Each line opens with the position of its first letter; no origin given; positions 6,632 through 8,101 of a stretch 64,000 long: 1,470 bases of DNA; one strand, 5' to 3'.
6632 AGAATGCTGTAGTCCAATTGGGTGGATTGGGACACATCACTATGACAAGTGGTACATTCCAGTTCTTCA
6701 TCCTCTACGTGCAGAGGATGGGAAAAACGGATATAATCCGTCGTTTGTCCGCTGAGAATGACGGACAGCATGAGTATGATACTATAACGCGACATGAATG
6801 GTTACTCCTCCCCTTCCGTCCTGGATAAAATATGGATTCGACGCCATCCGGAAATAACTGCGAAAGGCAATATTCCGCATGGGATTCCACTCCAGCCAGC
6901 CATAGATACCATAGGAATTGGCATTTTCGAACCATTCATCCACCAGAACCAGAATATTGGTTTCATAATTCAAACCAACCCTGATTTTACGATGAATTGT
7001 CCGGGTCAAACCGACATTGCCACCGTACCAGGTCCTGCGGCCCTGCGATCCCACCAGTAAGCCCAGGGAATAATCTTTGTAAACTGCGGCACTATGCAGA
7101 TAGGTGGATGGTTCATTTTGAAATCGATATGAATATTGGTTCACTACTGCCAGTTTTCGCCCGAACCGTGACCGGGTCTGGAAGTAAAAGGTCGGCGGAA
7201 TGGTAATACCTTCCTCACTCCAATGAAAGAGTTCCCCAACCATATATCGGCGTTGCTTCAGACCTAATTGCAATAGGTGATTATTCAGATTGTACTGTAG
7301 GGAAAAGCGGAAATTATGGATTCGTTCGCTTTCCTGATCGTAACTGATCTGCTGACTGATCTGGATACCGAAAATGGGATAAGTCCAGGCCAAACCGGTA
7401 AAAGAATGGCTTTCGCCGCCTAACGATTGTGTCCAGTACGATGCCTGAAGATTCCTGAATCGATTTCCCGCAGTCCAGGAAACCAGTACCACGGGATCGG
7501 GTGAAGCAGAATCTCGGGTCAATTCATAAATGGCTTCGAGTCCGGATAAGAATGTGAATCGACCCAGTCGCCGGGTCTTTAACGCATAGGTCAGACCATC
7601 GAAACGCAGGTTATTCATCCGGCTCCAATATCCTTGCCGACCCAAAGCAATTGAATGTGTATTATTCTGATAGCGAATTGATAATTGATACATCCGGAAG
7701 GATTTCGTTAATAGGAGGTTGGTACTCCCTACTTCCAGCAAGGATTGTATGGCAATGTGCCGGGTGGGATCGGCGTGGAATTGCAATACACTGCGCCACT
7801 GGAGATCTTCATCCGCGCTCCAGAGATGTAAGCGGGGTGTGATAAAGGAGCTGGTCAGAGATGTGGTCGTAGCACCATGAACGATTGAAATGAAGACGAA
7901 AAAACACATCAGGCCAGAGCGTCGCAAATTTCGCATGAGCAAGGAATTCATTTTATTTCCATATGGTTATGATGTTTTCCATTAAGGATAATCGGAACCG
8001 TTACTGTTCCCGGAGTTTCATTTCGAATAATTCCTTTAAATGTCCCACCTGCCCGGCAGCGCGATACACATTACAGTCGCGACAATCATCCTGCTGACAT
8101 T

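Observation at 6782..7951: Small, family-less beta-barrel candidate translationally coupled to a multihaem cytochrome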

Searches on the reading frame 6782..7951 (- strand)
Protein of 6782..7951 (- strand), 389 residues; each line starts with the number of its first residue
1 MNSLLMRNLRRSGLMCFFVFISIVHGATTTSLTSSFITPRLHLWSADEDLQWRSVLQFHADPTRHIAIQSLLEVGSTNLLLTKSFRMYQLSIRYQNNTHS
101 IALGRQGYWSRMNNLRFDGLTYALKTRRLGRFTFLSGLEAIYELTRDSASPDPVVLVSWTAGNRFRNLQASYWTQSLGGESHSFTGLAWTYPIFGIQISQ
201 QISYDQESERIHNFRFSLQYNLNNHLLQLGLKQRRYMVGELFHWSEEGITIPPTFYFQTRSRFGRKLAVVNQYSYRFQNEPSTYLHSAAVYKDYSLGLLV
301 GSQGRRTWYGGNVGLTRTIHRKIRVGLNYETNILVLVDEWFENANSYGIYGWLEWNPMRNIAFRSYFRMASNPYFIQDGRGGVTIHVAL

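Call 3: search_protein_families(library=pfam, proteins=[window:6782-7951:-], max_evalue=1)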
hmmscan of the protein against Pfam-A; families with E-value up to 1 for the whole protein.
window:6782-7951:- (389 aa): 1 family
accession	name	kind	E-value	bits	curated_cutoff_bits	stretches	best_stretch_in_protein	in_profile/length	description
PF20596.3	pAdhesive_11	-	0.11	13.1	24.3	0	197-229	36-69/112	Putative adhesive domain (group 11)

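Call 4: search_protein_families(library=ncbifam, proteins=[window:6782-7951:-], max_evalue=1)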
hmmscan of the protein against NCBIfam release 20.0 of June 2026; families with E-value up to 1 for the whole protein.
window:6782-7951:- (389 aa): 0 families

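Call 5: find_homologous_proteins(query=window:6782-7951:-, max_evalue=0.001)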
Query window:6782-7951:- (389 aa): 1 proteins with E <= 0.001 among 2217 candidates.
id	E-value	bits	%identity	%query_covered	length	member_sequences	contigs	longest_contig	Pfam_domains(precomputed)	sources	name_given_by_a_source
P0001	9.8e-263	889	100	100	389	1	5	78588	-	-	-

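Call 10: search_solved_structures(query=window:6782-7951:-, max_evalue=10)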
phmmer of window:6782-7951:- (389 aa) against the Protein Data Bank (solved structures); distinct sequences matched with E-value up to 10: 0.

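Call 15: predict_structure(protein=window:6782-7951:-)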
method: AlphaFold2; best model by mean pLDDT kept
length: 389 residues; sequences in the alignment: 1
mean_pLDDT: 31.5   pTM: 0.25
mean pLDDT of the five models: 31.5, 27.0, 26.3, 25.8, 25.7
residues with pLDDT >= 90: 0; 70-90: 0; 50-70: 9; < 50: 380
segments of 3 or more residues with pLDDT < 50: 15-389
pLDDT, mean of each block of 10 residues (from residue 1): 51 45 33 27 28 26 26 24 26 27 28 26 30 33 35 30 29 29 35 36 42 40 38 32 32 32 31 31 30 30 28 26 26 30 30 32 31 33 31
secondary structure, 60 per line:
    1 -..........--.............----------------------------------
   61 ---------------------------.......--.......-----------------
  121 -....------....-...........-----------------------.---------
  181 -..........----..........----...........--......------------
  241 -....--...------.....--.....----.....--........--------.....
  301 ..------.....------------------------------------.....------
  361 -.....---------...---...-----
elements in order: H2-11 H14-26 E88-94 E97-103 E122-125 E132-135 H137-147 E182-191 E196-205 E210-220 H223-228 E242-245 E248-250 E257-261 E264-268 E273-277 E280-287 E296-302 E309-313 E350-354 E362-366 E376-378 E382-384

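Call 16: search_protein_representatives(protein=window:6782-7951:-)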
Query: 389 residues. Proteins with E-value up to 0.001 (for the whole library): 34; up to 1e-10: 30; up to 1e-30: 18. The best 34 are listed.
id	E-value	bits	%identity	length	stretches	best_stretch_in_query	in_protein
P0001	3.1e-263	889.0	100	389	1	1-389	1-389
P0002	3.1e-81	289.9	36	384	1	21-389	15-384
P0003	2.5e-67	244.1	32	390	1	28-389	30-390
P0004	5.7e-64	233.0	35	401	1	17-389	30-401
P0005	9.3e-57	209.3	32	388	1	9-389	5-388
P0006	5.0e-55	203.6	32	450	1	25-389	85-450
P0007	2.3e-52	194.8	30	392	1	17-389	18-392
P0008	5.8e-52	193.5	28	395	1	14-388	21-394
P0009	4.1e-51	190.7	27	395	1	23-389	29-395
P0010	7.3e-51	189.9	33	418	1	19-389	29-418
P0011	1.8e-47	178.7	30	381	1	19-386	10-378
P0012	1.4e-40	156.0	33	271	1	27-268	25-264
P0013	2.4e-40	155.2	29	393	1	10-387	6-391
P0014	1.3e-39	152.9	29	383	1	32-389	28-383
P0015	2.7e-39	151.8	29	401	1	30-389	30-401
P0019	5.5e-29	117.8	25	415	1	43-388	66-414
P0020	2.6e-28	115.7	27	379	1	32-385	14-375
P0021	3.2e-25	105.5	25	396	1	21-386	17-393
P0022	1.9e-23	99.6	26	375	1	46-386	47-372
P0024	8.9e-20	87.5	25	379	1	15-385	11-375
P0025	9.0e-20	87.5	25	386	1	45-388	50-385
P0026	7.5e-19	84.5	22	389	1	37-386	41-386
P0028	9.6e-17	77.5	21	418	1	40-388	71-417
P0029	3.0e-16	75.9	23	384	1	13-388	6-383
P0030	1.3e-14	70.5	25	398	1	44-385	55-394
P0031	2.2e-09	53.3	21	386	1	12-386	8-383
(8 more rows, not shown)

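Call 18: search_solved_structures(query=A1, max_evalue=10)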
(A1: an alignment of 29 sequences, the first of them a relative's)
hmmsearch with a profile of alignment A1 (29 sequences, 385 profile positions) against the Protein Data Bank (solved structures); distinct sequences matched with E-value up to 10: 2.
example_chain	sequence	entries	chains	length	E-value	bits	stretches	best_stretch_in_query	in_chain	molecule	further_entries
5mkc_A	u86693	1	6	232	1.3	11.3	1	333-379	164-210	Cell wall surface anchor family protein (Jo),Cell wall surface anchor family protein (In)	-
3cnu_A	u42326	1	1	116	1.6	11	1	104-142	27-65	Predicted coding region AF_1534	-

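Call 19: search_protein_families(library=pfam, alignment_id=A1, max_evalue=0.1)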
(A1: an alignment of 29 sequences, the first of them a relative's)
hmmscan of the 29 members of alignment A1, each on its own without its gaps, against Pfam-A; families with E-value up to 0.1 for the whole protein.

A. member 1, P0001 (389 aa): 0 families

B. families by the number of members that match (of 29 scanned): 4 families
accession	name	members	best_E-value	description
PF05420.17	BCSC_C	1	0.0011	Cellulose synthase operon protein C C-terminus (BCSC_C)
PF05538.17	Campylo_MOMP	1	0.0013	Campylobacter major outer membrane protein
PF09508.16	Lact_bio_phlase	1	0.017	Lacto-N-biose phosphorylase N-terminal TIM barrel domain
PF23047.1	DUF7038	1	0.019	Domain of unknown function (DUF7038)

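Call 20: find_homologous_proteins(query=A1, max_evalue=0.001)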
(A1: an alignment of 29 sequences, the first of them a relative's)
Query A1 (29 sequences) (389 aa, profile of the alignment): 2 proteins with E <= 0.001 among 7154 candidates.
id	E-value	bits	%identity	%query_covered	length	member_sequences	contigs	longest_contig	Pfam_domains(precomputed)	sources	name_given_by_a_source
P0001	5.6e-126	439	100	100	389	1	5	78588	-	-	-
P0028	4.8e-115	403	21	97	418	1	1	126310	-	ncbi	-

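Call 23: find_related_loci(query=A2, collection=genome_contigs, flank=6000)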
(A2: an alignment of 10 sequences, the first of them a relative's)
Query A2 (389 aa) in genome_contigs; peptide patterns used: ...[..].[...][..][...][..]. (x = any residue, [..] = any of these).
59 stretches matched a pattern; 10 encode a relative of the query (tblastn E <= 1e-3); 10 distinct loci.
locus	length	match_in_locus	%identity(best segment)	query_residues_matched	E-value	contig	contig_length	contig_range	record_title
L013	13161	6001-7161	36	8-389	9e-85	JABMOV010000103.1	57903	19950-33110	MAG: Candidatus Neomarinimicrobiota bacterium isolate bin.159 k141_3973510, whole genome shotgun sequence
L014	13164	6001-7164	34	6-389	1e-75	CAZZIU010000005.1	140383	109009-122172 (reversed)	MAG TPA_asm: uncultured bacterium isolate binchicken_co275_11 genome assembly, contig: NODE_39_length_140383_cov_23.5967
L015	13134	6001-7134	33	14-389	5e-69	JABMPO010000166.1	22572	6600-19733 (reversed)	MAG: Candidatus Neomarinimicrobiota bacterium isolate bin.522 k141_1887095, whole genome shotgun sequence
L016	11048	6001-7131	29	15-389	3e-60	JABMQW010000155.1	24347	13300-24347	MAG: Candidatus Neomarinimicrobiota bacterium isolate bin.120 k141_4047176, whole genome shotgun sequence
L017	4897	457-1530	28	31-389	1e-55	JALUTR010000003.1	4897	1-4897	MAG: Candidatus Neomarinimicrobiota bacterium isolate 128-326_maxbin2_scaf2bin.003 128-326_scaffold_10283_c1, whole geno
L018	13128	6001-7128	28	14-389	2e-52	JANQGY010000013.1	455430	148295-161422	MAG: bacterium isolate PL23b_bin.70 k99_3175407, whole genome shotgun sequence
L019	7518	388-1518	30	12-389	6e-50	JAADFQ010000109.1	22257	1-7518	MAG: FCB group bacterium isolate M_MaxBin.049 contig-127_3170, whole genome shotgun sequence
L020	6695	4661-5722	29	34-389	3e-45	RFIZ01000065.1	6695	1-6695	MAG: Candidatus Neomarinimicrobiota bacterium isolate J089 k99_251377, whole genome shotgun sequence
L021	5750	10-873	29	100-389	8e-40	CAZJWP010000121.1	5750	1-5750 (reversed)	MAG TPA_asm: uncultured bacterium isolate binchicken_co275_203 genome assembly, contig: NODE_25609_length_5750_cov_21.61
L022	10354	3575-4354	31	26-389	9e-18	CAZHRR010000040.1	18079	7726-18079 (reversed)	MAG TPA_asm: uncultured bacterium isolate SRP167671_co4_63 genome assembly, contig: NODE_1943_length_18079_cov_7.935475,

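Call 25: find_related_loci(query=A2, collection=metagenome_contigs, flank=3000)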
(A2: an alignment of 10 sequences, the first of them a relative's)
Query A2 (389 aa) in metagenome_contigs; peptide patterns used: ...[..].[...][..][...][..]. (x = any residue, [..] = any of these).
71 stretches matched a pattern; 2 encode a relative of the query (tblastn E <= 1e-3); 2 distinct loci.
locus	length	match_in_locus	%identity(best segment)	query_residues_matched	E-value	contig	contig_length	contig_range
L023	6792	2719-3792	32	32-389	2e-62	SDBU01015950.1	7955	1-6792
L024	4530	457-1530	28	31-389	1e-56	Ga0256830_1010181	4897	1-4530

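Call 42: predict_structure(alignment_id=A3)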
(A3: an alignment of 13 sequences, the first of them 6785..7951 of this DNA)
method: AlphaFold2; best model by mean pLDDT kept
length: 389 residues; sequences in the alignment: 13
mean_pLDDT: 81.6   pTM: 0.69
mean pLDDT of the five models: 81.6, 81.4, 80.0, 79.9, 78.1
residues with pLDDT >= 90: 152; 70-90: 160; 50-70: 64; < 50: 13
segments of 3 or more residues with pLDDT < 50: 243-247, 338-341
pLDDT, mean of each block of 10 residues (from residue 1): 71 74 59 72 53 83 87 77 82 93 89 84 93 91 60 88 91 81 93 94 90 92 94 72 49 90 90 90 91 92 84 92 92 61 72 89 86 67 76
secondary structure, 60 per line:
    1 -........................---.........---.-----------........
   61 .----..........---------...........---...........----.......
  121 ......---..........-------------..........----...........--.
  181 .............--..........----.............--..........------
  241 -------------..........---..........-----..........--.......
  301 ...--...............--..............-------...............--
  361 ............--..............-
elements in order: H2-25 E29-37 E53-61 E66-75 E85-95 E99-109 E114-126 E130-139 E153-162 E167-177 E180-193 E196-205 E210-222 E225-234 E254-263 E267-276 E282-291 E294-303 E306-320 E323-336 E344-358 E361-372 E375-388

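Call 45: fold_search(model_id=the predicted structure, library=pdb)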
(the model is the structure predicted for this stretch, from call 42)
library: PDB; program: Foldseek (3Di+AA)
matches with E <= 10: 1152; with E <= 0.001: 286
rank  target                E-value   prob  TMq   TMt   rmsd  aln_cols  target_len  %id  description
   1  9fy9_D                1.7e-09  1.00  0.47  0.30  13.6       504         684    7  Cryo-EM structure of the type 1 chaperone-usher pilus FimD-tip complex (FimDHGFC) - Conformer 1 (released 2025-06-04)
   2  6ehe                  5.8e-09  1.00  0.31  0.35  16.6       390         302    9  OmpTdeltaL8 (loop L8 deletion mutant of OmpT), an outer membrane protein of Vibrio cholerae (released 2018-04-25)
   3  3rfz_E                6.4e-09  1.00  0.52  0.30  10.6       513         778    7  Crystal structure of the FimD usher bound to its cognate FimC:FimH substrate (released 2011-06-01)
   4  5dl7                  9.2e-09  1.00  0.38  0.37  13.6       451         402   10  Crystal structure of Acinetobacter baumannii OccAB3 (released 2016-02-03)
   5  2vqi_A                1.0e-08  1.00  0.47  0.40  10.8       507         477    9  Structure of the P pilus usher (PapC) translocation pore (released 2008-05-27)
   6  9fxb_D                1.4e-08  1.00  0.49  0.33   9.9       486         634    8  Cryo-EM structure of the type 1 pilus assembly platform as part of the FimI-bound chaperone-usher pilus complex (FimDH (released 2025-06-04)
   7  2vqi_B                2.1e-08  1.00  0.46  0.40  10.7       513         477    8  Structure of the P pilus usher (PapC) translocation pore (released 2008-05-27)
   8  5dl6                  2.1e-08  1.00  0.41  0.41  11.6       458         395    8  Crystal structure of Acinetobacter baumannii OccAB2 (released 2016-02-03)
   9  9fw9_D                2.3e-08  1.00  0.43  0.28  17.9       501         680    9  Cryo-EM structure of the type 1 pilus assembly platform as part of the FimA-bound chaperone-usher pilus complex (FimDH (released 2025-06-04)
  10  9fxs_D                2.8e-08  1.00  0.51  0.34   9.4       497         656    8  Cryo-EM structure of the type 1 pilus complex including pilus rod and FimI-bound assembly platform after incorporation (released 2025-06-04)
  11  3ohn_A                3.4e-08  1.00  0.49  0.43  12.7       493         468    7  Crystal structure of the FimD translocation domain (released 2011-06-01)
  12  7lhg_C                3.7e-08  1.00  0.55  0.30   9.5       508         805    7  Cryo-EM structure of E. coli P pilus tip assembly intermediate PapC-PapD-PapK-PapG in the first conformation (released 2021-08-11)
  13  4fms_A                4.9e-08  1.00  0.44  0.46  11.6       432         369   10  Crystal structure of Pseudomonas aeruginosa OccK2 (OpdF) in complex with glucuronate (released 2013-03-13)
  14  3szd_A                5.1e-08  1.00  0.43  0.45  11.2       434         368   10  Crystal structure of Pseudomonas aeruginosa OccK2 (OpdF) (released 2012-02-08)
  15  4fms_B                5.1e-08  1.00  0.43  0.45  11.9       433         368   11  Crystal structure of Pseudomonas aeruginosa OccK2 (OpdF) in complex with glucuronate (released 2013-03-13)
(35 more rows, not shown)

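Call 60: find_encoding_contigs(protein=P0028, flank=7000, max_places=2)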
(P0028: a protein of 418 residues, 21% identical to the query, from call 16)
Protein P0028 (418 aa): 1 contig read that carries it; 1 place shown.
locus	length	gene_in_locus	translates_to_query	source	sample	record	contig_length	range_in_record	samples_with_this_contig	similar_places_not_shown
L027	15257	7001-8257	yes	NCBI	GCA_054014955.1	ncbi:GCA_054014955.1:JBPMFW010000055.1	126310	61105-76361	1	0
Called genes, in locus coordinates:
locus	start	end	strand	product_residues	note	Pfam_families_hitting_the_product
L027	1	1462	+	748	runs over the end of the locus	PF00384:Molybdopterin, PF01568:Molydop_binding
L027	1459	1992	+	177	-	PF12838:Fer4_7 (weak), PF13187:Fer4_9 (weak), PF13237:Fer4_10 (weak), PF13247:Fer4_11, PF14697:Fer4_21 (weak), PF13187:Fer4_9 (weak), PF00037:Fer4 (weak), PF12797:Fer4_2 (weak), +6 more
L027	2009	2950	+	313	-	PF03916:NrfD, PF14589:NrfD_2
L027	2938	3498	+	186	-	PF04143:Sulf_transp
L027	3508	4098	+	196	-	PF04143:Sulf_transp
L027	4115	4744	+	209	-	PF00581:Rhodanese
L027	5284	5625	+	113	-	PF04452:Methyltrans_RNA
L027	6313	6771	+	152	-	PF00376:MerR, PF13411:MerR_1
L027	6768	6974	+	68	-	-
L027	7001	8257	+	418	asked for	-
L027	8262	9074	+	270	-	PF22113:Mtrc-MtrF_II-IV_dom (faint), PF14522:Cytochrome_C7 (weak)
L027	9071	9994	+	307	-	PF14522:Cytochrome_C7 (faint)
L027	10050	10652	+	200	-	PF03264:Cytochrom_NNT (faint), PF14522:Cytochrome_C7 (faint), PF22113:Mtrc-MtrF_II-IV_dom, PF09699:Paired_CXXCH_1 (faint), PF13435:Cytochrome_C554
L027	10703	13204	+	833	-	PF02085:Cytochrom_CIII (faint), PF09699:Paired_CXXCH_1 (faint), PF14522:Cytochrome_C7 (faint), PF14537:Cytochrom_c3_2 (faint), PF01292:Ni_hydr_CYTB (weak)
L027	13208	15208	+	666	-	PF03264:Cytochrom_NNT, PF02085:Cytochrom_CIII (faint), PF14522:Cytochrome_C7 (faint), PF22113:Mtrc-MtrF_II-IV_dom (faint), PF14537:Cytochrom_c3_2 (weak)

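Call 62: search_protein_families(library=pfam, proteins=[L013:9225-11747:+, L013:4584-5999:+, L015:4891-5868:+, L013:8551-9147:+, L027:6768-6971:+], max_evalue=0.01)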
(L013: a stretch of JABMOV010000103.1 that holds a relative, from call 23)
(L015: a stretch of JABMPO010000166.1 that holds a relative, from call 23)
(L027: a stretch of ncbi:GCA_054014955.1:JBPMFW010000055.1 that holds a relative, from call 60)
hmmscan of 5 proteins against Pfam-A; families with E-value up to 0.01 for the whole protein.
L013:9225-11747:+ (841 aa): 7 families
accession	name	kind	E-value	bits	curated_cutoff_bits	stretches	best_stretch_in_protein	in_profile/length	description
PF09699.15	Paired_CXXCH_1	-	5.1e-21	74.5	20.6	3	346-379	7-40/41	Doubled CXXCH motif (Paired_CXXCH_1)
PF14522.11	Cytochrome_C7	-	1.1e-20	73.6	24.8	4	66-131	9-66/67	Cytochrome c7 and related cytochrome c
PF14537.11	Cytochrom_c3_2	-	2.7e-16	60.2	25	2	69-151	5-79/79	Cytochrome c3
PF22113.1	Mtrc-MtrF_II-IV_dom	-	7.4e-14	52.1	30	2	346-504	7-165/176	Outer membrane cytochrome MtrC/MtrF-like, domains II/IV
PF02085.21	Cytochrom_CIII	-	3.4e-11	43.8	22.9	1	67-150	27-101/101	Class III cytochrome C family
PF01292.26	Ni_hydr_CYTB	-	5.4e-07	30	30.1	1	578-754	1-155/179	Prokaryotic cytochrome b561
PF22678.1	Cytochrom_c_NrfB-like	-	3e-06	28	27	0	143-201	33-88/89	Cytochrome c-type protein NrfB-like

L013:4584-5999:+ (472 aa): 3 families
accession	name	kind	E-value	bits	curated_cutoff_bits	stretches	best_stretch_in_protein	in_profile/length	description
PF14522.11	Cytochrome_C7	-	1.2e-06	28.7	24.8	0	227-294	12-67/67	Cytochrome c7 and related cytochrome c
PF14537.11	Cytochrom_c3_2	-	1.7e-05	25.6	25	1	254-335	1-79/79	Cytochrome c3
PF13435.11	Cytochrome_C554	-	2.7e-05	25.4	20.8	0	274-324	36-84/84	Cytochrome c554 and c-prime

L015:4891-5868:+ (326 aa): 1 family
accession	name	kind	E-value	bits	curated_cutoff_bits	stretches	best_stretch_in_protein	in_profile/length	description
PF00581.25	Rhodanese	-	5e-11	43.4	22.2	1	66-152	13-101/102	Rhodanese-like domain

L013:8551-9147:+ (199 aa): 8 families
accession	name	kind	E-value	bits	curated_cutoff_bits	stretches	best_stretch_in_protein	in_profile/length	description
PF13435.11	Cytochrome_C554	-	2.2e-17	64.2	20.8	1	27-130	1-84/84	Cytochrome c554 and c-prime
PF14522.11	Cytochrome_C7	-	6.9e-08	32.7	24.8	2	121-173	12-53/67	Cytochrome c7 and related cytochrome c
PF22113.1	Mtrc-MtrF_II-IV_dom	-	1.4e-07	31.6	30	1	23-171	26-166/176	Outer membrane cytochrome MtrC/MtrF-like, domains II/IV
PF02085.21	Cytochrom_CIII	-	3.8e-06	27.6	22.9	0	121-172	45-86/101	Class III cytochrome C family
PF09699.15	Paired_CXXCH_1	-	1.4e-05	25.1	20.6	0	160-170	28-38/41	Doubled CXXCH motif (Paired_CXXCH_1)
PF13442.11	Cytochrome_CBB3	-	0.00094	19.9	27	0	25-63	11-39/68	Cytochrome C oxidase, cbb3-type, subunit III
PF08646.16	Rep_fac-A_C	-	0.003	17.8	28.5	1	95-186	11-100/146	Replication factor-A C terminal domain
PF14537.11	Cytochrom_c3_2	-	0.0035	18.2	25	0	123-174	7-39/79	Cytochrome c3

L027:6768-6971:+ (68 aa): 0 families

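Call 65: list_cluster_members(proteins=[P0019, P0020, P0021, P0022, P0024, P0025, P0026, P0029, P0030, P0031])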
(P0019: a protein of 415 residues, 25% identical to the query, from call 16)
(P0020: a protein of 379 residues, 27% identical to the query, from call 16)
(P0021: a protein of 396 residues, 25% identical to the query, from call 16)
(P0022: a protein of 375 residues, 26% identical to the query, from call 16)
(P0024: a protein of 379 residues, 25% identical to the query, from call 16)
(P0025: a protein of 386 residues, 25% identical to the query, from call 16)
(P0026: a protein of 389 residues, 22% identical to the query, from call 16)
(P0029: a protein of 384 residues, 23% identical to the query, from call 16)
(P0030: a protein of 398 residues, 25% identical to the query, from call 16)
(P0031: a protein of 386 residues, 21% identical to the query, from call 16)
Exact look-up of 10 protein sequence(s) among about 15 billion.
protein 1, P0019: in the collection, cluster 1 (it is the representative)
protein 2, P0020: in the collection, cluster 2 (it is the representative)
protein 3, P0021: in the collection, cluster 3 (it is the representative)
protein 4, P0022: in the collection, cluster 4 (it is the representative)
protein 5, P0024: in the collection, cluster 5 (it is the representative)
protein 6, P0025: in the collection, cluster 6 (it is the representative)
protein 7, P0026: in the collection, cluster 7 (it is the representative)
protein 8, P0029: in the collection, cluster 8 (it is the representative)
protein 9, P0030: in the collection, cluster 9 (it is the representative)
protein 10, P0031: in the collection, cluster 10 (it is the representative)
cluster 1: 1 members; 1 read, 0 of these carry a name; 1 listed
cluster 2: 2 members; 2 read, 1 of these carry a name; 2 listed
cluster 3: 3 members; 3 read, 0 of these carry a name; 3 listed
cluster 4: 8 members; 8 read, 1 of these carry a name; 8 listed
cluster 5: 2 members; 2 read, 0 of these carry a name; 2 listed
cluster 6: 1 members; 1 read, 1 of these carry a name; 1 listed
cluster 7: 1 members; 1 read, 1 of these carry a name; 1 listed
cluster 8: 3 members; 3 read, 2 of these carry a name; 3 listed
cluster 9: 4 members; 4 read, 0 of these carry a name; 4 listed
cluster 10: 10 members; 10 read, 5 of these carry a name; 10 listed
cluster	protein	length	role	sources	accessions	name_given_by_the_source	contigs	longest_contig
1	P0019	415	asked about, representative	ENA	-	-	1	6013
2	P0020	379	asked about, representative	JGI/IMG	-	-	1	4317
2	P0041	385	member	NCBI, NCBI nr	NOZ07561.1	MAG: hypothetical protein GXO91_01635 [FCB group bacterium] | hypothetical protein [FCB group bacterium]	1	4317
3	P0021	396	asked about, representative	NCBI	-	-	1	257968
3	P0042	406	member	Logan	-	-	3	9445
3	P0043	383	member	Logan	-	-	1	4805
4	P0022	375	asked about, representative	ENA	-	-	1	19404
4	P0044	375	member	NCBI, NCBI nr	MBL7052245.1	MAG: hypothetical protein ISS00_00680 [Candidatus Marinimicrobia bacterium] | hypothetical protein [Candidatus Neomarinimicrobiota bacterium]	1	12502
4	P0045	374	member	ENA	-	-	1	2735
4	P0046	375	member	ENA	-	-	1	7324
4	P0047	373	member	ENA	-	-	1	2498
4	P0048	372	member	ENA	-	-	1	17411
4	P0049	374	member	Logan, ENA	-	-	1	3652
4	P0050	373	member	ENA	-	-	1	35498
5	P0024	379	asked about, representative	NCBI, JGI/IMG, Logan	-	-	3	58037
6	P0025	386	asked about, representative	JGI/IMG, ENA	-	hypothetical protein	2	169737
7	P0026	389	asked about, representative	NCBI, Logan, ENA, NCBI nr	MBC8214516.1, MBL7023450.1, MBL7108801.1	MAG: hypothetical protein ISR90_05290 [Candidatus Marinimicrobia bacterium] | hypothetical protein [Candidatus Neomarinimicrobiota bacterium]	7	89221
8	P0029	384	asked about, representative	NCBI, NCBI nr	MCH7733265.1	MAG: hypothetical protein IIB44_12290 [Candidatus Marinimicrobia bacterium] | hypothetical protein [Candidatus Neomarinimicrobiota bacterium]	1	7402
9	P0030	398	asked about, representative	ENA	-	-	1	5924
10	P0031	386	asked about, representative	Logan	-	-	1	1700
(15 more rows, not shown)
